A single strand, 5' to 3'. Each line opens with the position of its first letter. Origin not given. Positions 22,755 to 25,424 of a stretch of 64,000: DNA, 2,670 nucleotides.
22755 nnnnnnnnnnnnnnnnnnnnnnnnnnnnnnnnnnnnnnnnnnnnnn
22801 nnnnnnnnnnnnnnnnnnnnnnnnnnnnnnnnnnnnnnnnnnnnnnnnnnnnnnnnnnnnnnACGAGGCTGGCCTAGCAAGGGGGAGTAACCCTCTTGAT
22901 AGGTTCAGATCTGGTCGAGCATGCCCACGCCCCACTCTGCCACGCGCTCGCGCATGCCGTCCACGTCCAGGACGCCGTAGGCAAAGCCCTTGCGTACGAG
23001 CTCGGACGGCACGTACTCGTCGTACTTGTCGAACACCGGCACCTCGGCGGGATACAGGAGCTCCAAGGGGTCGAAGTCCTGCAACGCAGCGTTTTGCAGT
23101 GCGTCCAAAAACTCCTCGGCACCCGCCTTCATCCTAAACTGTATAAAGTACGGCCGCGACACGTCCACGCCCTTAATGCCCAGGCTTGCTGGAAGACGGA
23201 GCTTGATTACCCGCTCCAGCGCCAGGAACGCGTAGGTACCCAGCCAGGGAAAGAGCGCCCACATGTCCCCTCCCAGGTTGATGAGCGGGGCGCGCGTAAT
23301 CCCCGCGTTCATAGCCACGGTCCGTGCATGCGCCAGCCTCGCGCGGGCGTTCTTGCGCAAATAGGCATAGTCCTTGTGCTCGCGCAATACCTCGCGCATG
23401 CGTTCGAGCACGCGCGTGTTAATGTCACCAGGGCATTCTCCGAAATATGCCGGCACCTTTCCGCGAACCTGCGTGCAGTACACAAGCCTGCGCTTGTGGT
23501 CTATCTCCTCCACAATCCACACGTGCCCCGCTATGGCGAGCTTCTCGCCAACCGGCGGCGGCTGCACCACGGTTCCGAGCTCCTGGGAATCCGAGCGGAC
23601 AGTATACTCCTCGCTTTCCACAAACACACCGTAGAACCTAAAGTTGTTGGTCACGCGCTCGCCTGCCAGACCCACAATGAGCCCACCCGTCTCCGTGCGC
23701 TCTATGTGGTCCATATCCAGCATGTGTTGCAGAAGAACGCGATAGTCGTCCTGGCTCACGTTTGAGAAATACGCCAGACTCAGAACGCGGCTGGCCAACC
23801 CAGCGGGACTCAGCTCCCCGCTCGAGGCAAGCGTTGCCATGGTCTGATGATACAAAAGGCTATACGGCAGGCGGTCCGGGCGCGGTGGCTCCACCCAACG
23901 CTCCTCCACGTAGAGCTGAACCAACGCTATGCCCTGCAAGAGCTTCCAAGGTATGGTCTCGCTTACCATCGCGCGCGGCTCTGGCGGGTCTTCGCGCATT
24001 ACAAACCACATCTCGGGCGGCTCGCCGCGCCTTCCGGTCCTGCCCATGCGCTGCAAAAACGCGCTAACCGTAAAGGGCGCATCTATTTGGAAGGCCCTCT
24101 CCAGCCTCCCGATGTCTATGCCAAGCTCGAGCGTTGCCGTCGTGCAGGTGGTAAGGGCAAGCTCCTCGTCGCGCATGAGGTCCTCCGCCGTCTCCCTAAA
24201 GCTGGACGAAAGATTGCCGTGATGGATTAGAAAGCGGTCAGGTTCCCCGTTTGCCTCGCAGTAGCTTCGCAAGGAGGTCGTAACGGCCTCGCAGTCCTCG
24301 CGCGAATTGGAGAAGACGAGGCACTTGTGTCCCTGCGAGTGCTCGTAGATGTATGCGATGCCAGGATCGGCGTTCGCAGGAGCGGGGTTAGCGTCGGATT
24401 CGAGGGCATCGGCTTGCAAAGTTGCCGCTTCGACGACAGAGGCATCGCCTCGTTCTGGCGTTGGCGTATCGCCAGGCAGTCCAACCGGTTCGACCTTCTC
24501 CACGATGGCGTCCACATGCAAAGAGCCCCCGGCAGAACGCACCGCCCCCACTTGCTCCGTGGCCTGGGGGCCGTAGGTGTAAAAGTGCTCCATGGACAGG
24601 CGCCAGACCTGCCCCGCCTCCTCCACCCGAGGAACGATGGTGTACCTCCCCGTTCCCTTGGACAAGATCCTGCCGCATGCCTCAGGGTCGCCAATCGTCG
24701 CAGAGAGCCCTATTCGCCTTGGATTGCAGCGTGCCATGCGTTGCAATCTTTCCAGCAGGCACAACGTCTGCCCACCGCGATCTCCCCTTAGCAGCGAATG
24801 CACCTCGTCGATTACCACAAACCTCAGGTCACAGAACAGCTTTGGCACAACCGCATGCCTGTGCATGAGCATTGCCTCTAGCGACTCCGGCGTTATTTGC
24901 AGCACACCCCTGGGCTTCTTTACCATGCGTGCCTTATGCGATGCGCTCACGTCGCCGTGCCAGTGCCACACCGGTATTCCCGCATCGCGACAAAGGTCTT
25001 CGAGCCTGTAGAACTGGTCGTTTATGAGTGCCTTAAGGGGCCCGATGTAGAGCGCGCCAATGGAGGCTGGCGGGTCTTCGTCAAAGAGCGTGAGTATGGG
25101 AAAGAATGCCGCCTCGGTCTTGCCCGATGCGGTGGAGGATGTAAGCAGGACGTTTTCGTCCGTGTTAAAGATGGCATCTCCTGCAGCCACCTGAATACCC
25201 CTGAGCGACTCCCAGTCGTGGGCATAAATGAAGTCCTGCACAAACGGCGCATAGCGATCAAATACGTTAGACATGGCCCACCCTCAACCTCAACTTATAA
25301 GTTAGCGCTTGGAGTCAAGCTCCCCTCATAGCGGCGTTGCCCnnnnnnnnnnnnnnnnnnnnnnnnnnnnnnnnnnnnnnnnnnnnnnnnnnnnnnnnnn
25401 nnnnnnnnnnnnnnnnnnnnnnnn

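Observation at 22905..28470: TerB-N/TerB-C protein + DUF2791-like ATPase + DEVH helicase: probable Shango anti-phage system, positioned 10 nt behind metK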

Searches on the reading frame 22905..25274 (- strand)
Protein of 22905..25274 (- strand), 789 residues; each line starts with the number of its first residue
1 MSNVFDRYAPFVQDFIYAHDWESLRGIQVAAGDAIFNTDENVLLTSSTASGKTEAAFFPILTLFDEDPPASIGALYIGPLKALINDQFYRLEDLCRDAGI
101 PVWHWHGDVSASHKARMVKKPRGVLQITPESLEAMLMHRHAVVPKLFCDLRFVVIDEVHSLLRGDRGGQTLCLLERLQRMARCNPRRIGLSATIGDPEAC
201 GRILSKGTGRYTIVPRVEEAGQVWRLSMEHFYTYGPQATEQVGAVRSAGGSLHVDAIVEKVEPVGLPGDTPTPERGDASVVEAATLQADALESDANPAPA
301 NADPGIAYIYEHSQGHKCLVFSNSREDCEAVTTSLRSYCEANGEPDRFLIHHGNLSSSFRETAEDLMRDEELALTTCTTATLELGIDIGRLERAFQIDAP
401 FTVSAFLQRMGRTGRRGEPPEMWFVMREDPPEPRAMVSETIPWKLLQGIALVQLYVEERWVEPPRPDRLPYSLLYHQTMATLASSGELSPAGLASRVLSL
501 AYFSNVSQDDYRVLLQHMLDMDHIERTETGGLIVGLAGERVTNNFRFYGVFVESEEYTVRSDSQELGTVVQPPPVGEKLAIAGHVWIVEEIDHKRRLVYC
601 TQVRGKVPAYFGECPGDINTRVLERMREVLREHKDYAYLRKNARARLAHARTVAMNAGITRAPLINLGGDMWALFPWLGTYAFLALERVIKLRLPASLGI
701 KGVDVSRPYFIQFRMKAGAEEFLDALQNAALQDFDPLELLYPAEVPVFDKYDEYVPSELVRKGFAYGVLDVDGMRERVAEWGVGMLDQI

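Call 5: search_protein_families(library=pfam, proteins=[window:22905-25274:-], max_evalue=0.01)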
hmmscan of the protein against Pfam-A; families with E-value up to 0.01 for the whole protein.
window:22905-25274:- (789 aa): 2 families
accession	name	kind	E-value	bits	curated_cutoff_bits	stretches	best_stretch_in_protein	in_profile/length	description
PF00270.35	DEAD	-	8.7e-24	84.6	26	1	27-195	3-161/167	DEAD/DEAH box helicase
PF00271.37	Helicase_C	-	7e-16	58.9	23.5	1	310-417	10-110/110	Helicase conserved C-terminal domain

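Call 6: search_protein_families(library=padloc, proteins=[window:22905-25274:-], max_evalue=0.01)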
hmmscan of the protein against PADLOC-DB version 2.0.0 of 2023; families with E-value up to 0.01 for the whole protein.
window:22905-25274:- (789 aa): 51 families (the best 25 are shown)
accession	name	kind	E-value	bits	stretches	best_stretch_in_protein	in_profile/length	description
PDLC03960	SngC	-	1e-270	898.5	1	2-777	3-716/720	-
PDLC02503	BrxHI|BrxHII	-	1.4e-120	401.7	1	3-778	3-688/698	BrxHI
PDLC02501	BrxHI|BrxHII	-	5.7e-77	257.6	2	3-205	2-206/925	BrxHI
PDLC02897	DpdJ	-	4e-20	69.3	2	318-416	358-451/1570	DpdJ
PDLC00037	DruE3|DruE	-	1.6e-17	60.5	2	358-431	1043-1115/2055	SNF2 family N-terminal domain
PDLC02896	DpdJ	-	1.3e-15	54.2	2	149-198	368-416/1487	DpdJ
PDLC00035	DruE3|DruE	-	4.7e-14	49.1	2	364-430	1052-1117/1460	SNF2 family N-terminal domain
PDLC00036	DruE3|DruE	-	1.3e-13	46.9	2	30-110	99-182/2023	SNF2 family N-terminal domain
PDLC01761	Cas3b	-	3.8e-13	47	2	35-121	227-306/705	-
PDLC00192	HamB1|HamB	-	4.9e-12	42.3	1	28-191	273-431/1104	DEAD-box helicase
PDLC02864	DpdF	-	1.6e-11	41.7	1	307-427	226-339/610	DpdF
PDLC00194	HamB1|HamB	-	2.2e-11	40.4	2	10-194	214-393/995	DEAD-box helicase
PDLC03928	PsyrT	-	1.8e-10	37.8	2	22-160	20-153/689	-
PDLC00013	DruE1|DruE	-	1e-09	34.8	2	28-96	96-172/1776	SNF2 family N-terminal domain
PDLC00014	DruE2|DruE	-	2.2e-09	33.3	1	379-419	1206-1246/1928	SNF2 family N-terminal domain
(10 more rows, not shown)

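Call 64: search_solved_structures(query=window:22905-25274:-, max_evalue=0.00001)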
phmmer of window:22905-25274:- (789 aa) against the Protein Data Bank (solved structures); distinct sequences matched with E-value up to 0.00001: 27.
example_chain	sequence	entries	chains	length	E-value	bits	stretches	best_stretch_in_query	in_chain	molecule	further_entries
5v9x_A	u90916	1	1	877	7.1e-27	97.4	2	34-214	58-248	ATP-dependent DNA helicase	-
7lhl_A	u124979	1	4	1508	3.3e-26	95.2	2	34-214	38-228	ATP-dependent DNA helicase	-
6znp_A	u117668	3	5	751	4.5e-21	78.2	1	39-209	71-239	Uncharacterized ATP-dependent helicase YprA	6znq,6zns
8alz_B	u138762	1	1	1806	5.6e-17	64.7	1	24-195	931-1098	Activating signal cointegrator 1 complex subunit 3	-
6qv3_A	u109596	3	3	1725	2.5e-15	59.2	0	23-195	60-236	Pre-mRNA splicing helicase-like protein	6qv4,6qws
5m59_A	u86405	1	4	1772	2.8e-15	59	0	23-195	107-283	Pre-mRNA splicing helicase-like protein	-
6s8o_B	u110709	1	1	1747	1e-14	57.2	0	21-200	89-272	U5 small nuclear ribonucleoprotein 200 kDa helicase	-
7zpq_CA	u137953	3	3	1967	1.7e-14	56.5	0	28-197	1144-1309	SLH1 isoform 1 | RQC trigger complex helicase SLH1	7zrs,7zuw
6qdv_B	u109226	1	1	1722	3.5e-14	55.4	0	21-200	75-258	U5 small nuclear ribonucleoprotein 200 kDa helicase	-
4f92_B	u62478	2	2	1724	3.6e-14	55.4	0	21-200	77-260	U5 small nuclear ribonucleoprotein 200 kDa helicase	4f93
4f91_B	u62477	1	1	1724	3.6e-14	55.4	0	21-200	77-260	U5 small nuclear ribonucleoprotein 200 kDa helicase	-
5urj_A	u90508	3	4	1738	3.7e-14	55.3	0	21-200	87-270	U5 small nuclear ribonucleoprotein 200 kDa helicase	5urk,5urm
4kit_B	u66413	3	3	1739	3.7e-14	55.3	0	21-200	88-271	U5 small nuclear ribonucleoprotein 200 kDa helicase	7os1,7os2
6s8q_B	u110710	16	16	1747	3.8e-14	55.3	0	21-200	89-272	U5 small nuclear ribonucleoprotein 200 kDa helicase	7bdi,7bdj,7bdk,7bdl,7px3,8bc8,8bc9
6s9i_B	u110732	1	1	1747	3.9e-14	55.3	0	21-200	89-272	U5 small nuclear ribonucleoprotein 200 kDa helicase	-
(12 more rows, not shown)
